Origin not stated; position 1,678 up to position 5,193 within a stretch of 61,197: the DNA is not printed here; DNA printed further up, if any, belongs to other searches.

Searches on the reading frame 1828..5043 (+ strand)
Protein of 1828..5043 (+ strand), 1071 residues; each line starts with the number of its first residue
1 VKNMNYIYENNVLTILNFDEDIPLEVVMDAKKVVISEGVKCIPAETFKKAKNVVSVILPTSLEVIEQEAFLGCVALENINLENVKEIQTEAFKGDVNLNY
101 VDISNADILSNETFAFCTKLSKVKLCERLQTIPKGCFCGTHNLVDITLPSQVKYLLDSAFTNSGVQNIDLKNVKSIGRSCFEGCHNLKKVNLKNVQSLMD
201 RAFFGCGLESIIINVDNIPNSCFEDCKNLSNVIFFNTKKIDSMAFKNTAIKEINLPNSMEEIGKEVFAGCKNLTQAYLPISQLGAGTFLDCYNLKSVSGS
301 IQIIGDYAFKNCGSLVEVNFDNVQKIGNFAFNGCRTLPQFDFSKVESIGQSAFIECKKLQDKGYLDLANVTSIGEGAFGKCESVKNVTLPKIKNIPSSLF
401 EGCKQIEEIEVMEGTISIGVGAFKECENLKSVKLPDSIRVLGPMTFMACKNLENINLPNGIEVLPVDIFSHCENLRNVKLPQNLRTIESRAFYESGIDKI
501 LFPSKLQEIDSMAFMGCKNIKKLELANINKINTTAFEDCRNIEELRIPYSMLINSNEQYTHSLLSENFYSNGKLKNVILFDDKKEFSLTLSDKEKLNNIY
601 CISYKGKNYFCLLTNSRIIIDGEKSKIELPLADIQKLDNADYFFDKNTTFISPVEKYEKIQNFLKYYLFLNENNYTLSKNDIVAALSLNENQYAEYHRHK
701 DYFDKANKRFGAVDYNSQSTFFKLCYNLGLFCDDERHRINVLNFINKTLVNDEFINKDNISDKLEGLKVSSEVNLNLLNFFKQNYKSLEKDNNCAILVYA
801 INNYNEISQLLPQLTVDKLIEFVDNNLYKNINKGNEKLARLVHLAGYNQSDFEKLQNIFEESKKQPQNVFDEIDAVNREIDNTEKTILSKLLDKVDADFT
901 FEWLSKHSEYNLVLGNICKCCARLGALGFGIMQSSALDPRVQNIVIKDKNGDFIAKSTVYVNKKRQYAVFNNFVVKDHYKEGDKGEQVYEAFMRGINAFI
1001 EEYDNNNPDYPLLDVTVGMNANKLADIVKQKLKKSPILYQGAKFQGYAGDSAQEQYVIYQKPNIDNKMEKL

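Call 56: search_protein_families(library=pfam, proteins=[window:1828-5043:+], max_evalue=0.01)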
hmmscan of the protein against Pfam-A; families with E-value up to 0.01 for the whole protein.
window:1828-5043:+ (1071 aa): 4 families
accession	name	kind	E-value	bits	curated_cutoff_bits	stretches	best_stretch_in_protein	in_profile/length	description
PF13306.12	LRR_5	-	1.1e-111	368.4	27.7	5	157-274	5-127/127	BspA type Leucine rich repeat region (6 copies)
PF13855.12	LRR_8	-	2.9e-23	81.8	27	0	505-547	12-56/61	Leucine rich repeat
PF23952.1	LRR_EndoS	-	3.9e-08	34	27.9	0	408-483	40-116/116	Endo-beta-N-acetylglucosaminidase EndoS LRR domain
PF12799.13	LRR_4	-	0.00083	20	27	0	166-194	4-33/44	Leucine Rich repeats (2 copies)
